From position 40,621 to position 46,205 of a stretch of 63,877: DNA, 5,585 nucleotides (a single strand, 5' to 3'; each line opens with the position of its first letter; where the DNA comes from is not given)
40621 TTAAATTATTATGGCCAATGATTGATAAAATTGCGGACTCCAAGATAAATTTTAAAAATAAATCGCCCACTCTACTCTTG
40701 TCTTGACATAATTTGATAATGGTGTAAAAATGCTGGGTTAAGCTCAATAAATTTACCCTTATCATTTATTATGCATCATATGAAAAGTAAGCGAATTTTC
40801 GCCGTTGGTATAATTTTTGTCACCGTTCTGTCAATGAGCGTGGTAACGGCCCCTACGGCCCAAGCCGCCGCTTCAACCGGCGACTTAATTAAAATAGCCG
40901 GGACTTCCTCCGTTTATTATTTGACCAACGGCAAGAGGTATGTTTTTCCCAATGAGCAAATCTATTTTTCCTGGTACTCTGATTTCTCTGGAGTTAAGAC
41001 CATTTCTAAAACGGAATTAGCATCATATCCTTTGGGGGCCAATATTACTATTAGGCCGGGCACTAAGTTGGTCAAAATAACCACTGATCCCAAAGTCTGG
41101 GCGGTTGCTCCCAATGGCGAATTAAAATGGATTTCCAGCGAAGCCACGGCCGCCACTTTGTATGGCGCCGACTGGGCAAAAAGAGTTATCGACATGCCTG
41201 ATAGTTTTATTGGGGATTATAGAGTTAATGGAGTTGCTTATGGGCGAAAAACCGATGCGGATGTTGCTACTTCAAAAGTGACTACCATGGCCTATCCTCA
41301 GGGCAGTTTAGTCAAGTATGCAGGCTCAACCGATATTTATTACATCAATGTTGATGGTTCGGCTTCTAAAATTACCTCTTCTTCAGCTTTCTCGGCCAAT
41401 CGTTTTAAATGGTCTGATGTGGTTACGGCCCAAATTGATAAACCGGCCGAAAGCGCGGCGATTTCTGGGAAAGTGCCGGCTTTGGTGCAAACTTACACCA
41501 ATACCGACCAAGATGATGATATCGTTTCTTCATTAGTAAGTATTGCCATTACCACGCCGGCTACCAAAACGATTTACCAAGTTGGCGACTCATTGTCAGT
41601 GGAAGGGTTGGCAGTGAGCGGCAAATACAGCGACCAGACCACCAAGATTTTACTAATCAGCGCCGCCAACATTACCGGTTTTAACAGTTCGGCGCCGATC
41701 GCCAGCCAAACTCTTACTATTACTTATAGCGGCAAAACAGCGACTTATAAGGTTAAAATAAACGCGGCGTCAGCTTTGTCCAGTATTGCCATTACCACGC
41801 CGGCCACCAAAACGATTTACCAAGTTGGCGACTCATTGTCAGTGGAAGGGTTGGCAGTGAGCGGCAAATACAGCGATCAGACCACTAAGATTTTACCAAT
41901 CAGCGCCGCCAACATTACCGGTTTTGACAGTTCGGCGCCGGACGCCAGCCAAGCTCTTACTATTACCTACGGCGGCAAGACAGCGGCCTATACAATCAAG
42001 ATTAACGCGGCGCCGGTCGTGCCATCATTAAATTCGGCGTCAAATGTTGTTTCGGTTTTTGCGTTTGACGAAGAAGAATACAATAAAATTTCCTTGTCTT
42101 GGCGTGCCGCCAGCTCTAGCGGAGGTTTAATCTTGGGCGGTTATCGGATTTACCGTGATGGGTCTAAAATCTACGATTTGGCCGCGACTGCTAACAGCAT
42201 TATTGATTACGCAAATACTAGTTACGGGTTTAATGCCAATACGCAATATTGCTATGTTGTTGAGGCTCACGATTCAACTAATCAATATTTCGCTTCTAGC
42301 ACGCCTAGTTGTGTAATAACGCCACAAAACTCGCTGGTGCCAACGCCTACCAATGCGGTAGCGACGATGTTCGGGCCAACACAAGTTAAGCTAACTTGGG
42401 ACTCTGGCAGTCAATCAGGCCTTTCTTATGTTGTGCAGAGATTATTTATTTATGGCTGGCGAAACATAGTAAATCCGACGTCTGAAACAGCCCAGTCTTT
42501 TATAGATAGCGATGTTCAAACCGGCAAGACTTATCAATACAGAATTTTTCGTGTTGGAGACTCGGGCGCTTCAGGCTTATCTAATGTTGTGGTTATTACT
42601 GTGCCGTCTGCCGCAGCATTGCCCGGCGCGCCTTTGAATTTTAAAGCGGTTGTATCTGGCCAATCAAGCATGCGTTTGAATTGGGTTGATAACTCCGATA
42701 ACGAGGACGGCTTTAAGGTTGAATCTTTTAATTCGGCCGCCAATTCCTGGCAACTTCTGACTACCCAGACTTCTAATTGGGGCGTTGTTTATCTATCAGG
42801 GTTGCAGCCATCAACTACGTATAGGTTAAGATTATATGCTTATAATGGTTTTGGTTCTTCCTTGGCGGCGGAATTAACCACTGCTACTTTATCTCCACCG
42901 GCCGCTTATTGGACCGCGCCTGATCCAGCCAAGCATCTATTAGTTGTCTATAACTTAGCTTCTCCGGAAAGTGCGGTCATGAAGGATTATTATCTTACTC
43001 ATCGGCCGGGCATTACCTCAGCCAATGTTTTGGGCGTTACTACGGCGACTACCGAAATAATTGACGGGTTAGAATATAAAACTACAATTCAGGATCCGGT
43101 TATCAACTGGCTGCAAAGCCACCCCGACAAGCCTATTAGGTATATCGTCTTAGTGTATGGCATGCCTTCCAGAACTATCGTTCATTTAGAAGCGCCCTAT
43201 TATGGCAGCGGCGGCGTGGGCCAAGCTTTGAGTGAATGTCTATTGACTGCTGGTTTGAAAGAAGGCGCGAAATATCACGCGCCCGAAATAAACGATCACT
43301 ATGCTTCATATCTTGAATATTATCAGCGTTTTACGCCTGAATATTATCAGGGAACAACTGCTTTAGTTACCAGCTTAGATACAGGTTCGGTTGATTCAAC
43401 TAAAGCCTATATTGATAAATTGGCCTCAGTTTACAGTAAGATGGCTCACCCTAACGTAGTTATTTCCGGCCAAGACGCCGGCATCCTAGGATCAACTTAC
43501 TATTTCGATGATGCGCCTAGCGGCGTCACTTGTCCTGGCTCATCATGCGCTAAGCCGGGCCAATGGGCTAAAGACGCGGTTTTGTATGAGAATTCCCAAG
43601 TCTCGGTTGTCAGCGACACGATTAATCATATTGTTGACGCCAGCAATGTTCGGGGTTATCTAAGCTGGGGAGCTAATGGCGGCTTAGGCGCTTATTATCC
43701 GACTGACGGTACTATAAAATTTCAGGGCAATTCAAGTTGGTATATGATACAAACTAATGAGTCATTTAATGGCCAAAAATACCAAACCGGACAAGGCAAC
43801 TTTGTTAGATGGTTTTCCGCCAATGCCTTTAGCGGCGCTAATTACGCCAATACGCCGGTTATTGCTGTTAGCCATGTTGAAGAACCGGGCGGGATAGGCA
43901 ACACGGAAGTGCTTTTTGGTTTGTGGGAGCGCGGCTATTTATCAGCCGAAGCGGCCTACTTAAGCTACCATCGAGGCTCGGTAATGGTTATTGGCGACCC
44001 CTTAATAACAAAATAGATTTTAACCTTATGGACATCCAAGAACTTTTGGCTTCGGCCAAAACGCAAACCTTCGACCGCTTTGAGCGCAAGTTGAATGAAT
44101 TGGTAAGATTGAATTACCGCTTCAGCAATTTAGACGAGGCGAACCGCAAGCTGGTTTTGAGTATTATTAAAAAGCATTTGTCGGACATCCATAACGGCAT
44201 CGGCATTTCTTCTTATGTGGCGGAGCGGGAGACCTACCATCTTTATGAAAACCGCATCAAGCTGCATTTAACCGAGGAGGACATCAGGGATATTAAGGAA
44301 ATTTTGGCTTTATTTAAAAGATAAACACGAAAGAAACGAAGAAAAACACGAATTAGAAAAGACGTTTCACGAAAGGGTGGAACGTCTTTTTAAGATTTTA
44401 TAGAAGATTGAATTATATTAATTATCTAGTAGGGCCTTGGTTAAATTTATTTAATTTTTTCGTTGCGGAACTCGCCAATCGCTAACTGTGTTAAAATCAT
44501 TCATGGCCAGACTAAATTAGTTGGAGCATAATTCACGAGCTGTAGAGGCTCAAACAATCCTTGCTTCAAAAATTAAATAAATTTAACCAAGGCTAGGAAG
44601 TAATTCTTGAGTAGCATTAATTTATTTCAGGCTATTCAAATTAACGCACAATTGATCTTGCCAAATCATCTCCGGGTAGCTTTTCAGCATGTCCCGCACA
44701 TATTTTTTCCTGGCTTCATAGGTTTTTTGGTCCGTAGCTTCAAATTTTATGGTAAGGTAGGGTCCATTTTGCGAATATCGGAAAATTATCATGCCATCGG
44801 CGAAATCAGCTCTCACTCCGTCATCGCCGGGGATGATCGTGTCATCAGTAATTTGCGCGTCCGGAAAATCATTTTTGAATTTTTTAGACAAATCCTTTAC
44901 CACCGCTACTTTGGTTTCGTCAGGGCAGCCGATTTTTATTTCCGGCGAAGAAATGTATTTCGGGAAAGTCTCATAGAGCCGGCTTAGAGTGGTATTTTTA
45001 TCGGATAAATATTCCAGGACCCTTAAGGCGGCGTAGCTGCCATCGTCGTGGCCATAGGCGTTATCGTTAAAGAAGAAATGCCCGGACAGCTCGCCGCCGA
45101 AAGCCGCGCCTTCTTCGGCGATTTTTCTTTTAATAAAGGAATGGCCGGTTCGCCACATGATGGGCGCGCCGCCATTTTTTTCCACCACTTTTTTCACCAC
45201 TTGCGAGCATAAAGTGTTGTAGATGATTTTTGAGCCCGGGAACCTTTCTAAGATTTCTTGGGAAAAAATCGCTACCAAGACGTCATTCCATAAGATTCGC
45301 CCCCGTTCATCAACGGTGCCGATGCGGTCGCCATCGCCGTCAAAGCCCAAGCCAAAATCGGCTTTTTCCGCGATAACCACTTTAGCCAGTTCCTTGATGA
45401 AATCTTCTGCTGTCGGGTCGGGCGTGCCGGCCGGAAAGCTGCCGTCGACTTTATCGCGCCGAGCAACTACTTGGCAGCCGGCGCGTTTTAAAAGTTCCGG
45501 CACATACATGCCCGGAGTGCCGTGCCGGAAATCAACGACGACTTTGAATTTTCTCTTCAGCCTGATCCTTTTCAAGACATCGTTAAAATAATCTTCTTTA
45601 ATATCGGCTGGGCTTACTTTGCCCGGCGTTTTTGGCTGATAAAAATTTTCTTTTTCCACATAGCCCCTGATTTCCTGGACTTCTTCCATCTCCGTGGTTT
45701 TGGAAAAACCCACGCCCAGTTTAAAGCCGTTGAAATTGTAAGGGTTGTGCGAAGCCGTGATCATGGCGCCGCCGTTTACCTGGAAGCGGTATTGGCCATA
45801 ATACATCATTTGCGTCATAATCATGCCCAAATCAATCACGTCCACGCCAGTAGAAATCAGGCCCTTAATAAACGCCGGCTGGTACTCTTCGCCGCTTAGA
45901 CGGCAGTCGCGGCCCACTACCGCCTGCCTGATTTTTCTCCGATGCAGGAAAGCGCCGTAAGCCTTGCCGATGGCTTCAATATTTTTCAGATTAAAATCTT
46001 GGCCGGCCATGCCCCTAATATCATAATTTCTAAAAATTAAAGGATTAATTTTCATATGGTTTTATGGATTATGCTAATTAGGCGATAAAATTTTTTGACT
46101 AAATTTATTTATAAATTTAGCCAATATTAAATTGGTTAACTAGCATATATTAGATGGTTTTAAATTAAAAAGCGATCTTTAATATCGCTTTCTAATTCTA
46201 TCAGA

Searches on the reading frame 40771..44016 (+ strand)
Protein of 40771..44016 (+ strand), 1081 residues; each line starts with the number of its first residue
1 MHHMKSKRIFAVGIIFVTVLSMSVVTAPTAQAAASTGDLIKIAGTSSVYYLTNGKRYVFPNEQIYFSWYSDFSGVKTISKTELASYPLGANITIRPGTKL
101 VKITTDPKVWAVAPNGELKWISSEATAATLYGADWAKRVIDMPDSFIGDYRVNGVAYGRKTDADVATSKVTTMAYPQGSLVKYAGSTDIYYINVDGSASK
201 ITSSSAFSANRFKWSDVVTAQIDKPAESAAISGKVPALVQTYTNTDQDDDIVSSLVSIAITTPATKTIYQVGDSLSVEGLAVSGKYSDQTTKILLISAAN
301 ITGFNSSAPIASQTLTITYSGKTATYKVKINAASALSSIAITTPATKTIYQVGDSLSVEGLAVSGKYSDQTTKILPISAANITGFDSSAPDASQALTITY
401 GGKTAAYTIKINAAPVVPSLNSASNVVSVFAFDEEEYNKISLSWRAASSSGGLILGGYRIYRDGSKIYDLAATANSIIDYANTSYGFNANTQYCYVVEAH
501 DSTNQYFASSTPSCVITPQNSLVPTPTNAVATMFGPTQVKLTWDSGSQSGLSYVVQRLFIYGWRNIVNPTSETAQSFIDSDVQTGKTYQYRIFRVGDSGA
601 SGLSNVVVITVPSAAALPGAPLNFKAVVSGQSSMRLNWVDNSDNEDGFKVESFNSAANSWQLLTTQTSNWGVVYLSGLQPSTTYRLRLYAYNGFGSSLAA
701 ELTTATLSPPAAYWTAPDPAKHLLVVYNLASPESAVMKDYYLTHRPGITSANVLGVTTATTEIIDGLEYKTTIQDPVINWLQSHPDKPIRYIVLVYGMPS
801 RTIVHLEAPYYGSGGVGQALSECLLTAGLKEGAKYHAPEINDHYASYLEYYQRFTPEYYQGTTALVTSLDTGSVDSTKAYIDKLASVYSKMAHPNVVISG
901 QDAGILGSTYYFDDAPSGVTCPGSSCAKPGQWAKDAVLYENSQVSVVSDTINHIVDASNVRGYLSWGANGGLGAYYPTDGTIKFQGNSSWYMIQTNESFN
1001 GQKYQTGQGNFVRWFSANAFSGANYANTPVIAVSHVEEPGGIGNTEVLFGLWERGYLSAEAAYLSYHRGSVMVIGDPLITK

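Call 10: search_protein_families(library=pfam, proteins=[window:40771-44016:+], max_evalue=0.00001)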
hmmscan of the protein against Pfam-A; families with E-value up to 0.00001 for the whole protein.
window:40771-44016:+ (1081 aa): 2 families
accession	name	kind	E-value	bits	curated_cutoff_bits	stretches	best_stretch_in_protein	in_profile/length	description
PF07523.18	Big_3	-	6e-24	84.5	21.2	2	263-329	2-67/68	Bacterial Ig-like domain (group 3)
PF00041.27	fn3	-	3.8e-11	43.5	25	1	620-697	2-75/84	Fibronectin type III domain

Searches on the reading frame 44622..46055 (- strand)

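Call 10: search_protein_families(library=pfam, proteins=[window:44622-46055:-], max_evalue=0.00001)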
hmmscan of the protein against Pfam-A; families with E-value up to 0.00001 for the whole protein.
window:44622-46055:- (477 aa): 3 families
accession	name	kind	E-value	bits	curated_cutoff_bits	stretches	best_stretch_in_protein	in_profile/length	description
PF02878.22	PGM_PMM_I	-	2.6e-31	108.6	22.5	1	7-139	3-137/138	Phosphoglucomutase/phosphomannomutase, alpha/beta/alpha domain I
PF02879.22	PGM_PMM_II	-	6.5e-26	91.3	29.3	1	155-252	2-103/103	Phosphoglucomutase/phosphomannomutase, alpha/beta/alpha domain II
PF02880.22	PGM_PMM_III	-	9.2e-25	87.4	20.7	1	258-367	3-115/115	Phosphoglucomutase/phosphomannomutase, alpha/beta/alpha domain III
